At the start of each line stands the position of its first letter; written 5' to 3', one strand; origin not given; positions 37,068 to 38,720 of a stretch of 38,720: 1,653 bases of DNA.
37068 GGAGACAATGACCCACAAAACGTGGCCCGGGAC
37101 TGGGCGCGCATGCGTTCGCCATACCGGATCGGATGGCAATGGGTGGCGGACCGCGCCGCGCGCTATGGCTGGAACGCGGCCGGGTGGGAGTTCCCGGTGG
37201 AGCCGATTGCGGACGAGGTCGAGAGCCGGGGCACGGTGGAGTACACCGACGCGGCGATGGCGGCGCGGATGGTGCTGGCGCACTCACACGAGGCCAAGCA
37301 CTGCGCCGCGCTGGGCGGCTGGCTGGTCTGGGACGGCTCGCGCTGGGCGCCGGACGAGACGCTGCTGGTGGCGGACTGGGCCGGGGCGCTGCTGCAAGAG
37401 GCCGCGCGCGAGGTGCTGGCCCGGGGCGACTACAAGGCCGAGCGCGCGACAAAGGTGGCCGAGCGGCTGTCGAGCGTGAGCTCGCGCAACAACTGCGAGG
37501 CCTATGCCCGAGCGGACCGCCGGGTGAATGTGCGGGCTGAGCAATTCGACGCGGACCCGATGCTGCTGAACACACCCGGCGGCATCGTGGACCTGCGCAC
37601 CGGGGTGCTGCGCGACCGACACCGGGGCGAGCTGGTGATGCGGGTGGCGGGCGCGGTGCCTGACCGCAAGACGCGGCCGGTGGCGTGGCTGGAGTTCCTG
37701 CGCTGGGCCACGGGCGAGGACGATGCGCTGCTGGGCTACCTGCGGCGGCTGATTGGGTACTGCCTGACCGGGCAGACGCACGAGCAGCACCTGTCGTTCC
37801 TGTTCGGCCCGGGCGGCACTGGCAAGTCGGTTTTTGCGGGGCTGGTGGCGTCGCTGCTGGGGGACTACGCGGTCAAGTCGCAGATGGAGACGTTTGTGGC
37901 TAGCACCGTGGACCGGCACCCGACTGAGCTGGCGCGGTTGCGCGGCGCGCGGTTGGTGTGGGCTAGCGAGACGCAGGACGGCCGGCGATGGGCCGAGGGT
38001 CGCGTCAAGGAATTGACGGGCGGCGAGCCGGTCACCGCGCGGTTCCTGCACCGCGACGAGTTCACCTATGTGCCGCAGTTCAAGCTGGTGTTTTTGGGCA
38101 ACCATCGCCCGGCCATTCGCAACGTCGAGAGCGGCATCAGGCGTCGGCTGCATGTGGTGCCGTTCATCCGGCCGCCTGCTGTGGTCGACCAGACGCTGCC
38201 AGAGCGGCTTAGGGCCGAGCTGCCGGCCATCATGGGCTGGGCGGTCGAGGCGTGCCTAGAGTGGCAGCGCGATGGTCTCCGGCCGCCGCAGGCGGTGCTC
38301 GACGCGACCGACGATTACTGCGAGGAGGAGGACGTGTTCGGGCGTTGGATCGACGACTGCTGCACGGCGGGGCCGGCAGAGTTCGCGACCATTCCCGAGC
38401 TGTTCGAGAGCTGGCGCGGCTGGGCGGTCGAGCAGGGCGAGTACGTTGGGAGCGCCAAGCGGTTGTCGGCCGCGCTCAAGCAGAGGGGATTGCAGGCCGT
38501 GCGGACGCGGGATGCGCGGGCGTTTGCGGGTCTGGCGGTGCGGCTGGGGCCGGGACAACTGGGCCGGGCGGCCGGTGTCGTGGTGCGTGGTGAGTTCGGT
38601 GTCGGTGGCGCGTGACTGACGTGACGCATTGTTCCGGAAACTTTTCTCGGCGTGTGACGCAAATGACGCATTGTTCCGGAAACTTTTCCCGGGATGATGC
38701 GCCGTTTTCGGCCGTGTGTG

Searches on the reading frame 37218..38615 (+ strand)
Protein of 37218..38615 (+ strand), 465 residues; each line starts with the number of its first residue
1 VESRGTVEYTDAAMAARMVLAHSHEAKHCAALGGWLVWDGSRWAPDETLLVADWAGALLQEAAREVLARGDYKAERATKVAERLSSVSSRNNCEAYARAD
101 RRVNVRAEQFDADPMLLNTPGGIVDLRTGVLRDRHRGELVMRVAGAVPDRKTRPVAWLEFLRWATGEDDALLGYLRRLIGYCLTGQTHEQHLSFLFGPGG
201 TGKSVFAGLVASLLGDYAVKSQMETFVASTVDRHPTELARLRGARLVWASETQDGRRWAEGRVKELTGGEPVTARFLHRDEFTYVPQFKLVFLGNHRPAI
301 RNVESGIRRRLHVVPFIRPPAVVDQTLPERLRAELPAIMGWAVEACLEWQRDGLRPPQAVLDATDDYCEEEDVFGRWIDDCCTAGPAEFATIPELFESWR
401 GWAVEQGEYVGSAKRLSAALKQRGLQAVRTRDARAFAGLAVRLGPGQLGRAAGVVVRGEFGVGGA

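Call 61: search_solved_structures(query=A3, max_evalue=1)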
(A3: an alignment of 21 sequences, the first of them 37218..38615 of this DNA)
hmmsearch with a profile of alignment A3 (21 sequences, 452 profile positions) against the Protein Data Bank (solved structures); distinct sequences matched with E-value up to 1: 8.
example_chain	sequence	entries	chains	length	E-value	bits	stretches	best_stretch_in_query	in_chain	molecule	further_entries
8iqh_A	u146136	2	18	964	1.8e-30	109.4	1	101-418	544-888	Putative primase C962R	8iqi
9ivf_A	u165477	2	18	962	2.4e-29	105.6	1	101-418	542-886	Putative primase C962R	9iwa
8wvz_A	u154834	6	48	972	2.5e-29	105.6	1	101-418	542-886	Putative primase C962R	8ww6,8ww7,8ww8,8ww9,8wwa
7ola_A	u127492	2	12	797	1.1e-22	83.7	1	81-445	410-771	DNA primase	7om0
8xj8_A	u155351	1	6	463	1.4e-13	53.7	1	95-315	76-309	Monkeypox virus E5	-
8apl_A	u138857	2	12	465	1.4e-13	53.7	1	95-315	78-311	Primase D5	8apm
11wz_E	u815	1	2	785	4.2e-13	52.1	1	95-315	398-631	Uncoating factor OPG117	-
10wp_D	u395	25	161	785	4.4e-13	52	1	95-315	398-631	Uncoating factor OPG117 | Primase D5 | Monkeypox virus E5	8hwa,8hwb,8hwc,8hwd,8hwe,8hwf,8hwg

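Call 75: predict_structure(protein=window:37218-38615:+)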
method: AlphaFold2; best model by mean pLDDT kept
length: 465 residues; sequences in the alignment: 1
mean_pLDDT: 37.9   pTM: 0.24
mean pLDDT of the five models: 37.9, 33.3, 31.2, 30.4, 28.1
residues with pLDDT >= 90: 0; 70-90: 0; 50-70: 21; < 50: 444
segments of 3 or more residues with pLDDT < 50: 1-53, 72-256, 270-465
pLDDT, mean of each block of 10 residues (from residue 1): 33 41 40 43 38 50 49 46 39 32 29 31 37 42 39 43 45 43 35 34 34 33 35 32 40 48 52 41 32 38 33 23 35 40 42 38 38 39 36 39 37 37 34 34 36 31 27
secondary structure, 60 per line:
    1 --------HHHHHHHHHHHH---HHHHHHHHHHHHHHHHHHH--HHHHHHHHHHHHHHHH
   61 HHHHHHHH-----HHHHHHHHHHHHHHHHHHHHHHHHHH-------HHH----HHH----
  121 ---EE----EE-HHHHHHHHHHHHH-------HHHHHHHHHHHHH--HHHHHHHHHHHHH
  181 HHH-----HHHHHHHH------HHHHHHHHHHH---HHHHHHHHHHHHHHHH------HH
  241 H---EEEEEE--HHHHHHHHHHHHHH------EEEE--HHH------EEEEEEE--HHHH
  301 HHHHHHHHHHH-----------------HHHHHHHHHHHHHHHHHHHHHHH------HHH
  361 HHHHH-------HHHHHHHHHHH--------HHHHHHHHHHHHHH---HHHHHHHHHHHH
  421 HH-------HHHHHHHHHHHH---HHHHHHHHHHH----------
elements in order: H9-20 H24-42 H45-68 H74-99 H133-145 H153-165 H168-183 H189-196 H203-213 H217-232 E245-250 H253-266 E273-276 E288-294 H297-311 H329-351 H358-365 H373-383 H392-405 H409-422 H430-441 H445-455

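Call 76: search_solved_structures(query=A3, max_evalue=1e-15, show_alignments=4)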
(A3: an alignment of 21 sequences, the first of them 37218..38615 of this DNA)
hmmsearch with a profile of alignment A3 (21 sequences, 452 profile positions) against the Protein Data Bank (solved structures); distinct sequences matched with E-value up to 1e-15: 4.
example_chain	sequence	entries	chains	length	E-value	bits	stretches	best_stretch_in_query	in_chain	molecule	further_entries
8iqh_A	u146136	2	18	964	1.8e-30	109.4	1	101-418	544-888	Putative primase C962R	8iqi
9ivf_A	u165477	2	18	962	2.4e-29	105.6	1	101-418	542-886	Putative primase C962R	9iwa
8wvz_A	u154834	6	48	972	2.5e-29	105.6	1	101-418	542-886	Putative primase C962R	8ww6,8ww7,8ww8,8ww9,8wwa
7ola_A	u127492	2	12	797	1.1e-22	83.7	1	81-445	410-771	DNA primase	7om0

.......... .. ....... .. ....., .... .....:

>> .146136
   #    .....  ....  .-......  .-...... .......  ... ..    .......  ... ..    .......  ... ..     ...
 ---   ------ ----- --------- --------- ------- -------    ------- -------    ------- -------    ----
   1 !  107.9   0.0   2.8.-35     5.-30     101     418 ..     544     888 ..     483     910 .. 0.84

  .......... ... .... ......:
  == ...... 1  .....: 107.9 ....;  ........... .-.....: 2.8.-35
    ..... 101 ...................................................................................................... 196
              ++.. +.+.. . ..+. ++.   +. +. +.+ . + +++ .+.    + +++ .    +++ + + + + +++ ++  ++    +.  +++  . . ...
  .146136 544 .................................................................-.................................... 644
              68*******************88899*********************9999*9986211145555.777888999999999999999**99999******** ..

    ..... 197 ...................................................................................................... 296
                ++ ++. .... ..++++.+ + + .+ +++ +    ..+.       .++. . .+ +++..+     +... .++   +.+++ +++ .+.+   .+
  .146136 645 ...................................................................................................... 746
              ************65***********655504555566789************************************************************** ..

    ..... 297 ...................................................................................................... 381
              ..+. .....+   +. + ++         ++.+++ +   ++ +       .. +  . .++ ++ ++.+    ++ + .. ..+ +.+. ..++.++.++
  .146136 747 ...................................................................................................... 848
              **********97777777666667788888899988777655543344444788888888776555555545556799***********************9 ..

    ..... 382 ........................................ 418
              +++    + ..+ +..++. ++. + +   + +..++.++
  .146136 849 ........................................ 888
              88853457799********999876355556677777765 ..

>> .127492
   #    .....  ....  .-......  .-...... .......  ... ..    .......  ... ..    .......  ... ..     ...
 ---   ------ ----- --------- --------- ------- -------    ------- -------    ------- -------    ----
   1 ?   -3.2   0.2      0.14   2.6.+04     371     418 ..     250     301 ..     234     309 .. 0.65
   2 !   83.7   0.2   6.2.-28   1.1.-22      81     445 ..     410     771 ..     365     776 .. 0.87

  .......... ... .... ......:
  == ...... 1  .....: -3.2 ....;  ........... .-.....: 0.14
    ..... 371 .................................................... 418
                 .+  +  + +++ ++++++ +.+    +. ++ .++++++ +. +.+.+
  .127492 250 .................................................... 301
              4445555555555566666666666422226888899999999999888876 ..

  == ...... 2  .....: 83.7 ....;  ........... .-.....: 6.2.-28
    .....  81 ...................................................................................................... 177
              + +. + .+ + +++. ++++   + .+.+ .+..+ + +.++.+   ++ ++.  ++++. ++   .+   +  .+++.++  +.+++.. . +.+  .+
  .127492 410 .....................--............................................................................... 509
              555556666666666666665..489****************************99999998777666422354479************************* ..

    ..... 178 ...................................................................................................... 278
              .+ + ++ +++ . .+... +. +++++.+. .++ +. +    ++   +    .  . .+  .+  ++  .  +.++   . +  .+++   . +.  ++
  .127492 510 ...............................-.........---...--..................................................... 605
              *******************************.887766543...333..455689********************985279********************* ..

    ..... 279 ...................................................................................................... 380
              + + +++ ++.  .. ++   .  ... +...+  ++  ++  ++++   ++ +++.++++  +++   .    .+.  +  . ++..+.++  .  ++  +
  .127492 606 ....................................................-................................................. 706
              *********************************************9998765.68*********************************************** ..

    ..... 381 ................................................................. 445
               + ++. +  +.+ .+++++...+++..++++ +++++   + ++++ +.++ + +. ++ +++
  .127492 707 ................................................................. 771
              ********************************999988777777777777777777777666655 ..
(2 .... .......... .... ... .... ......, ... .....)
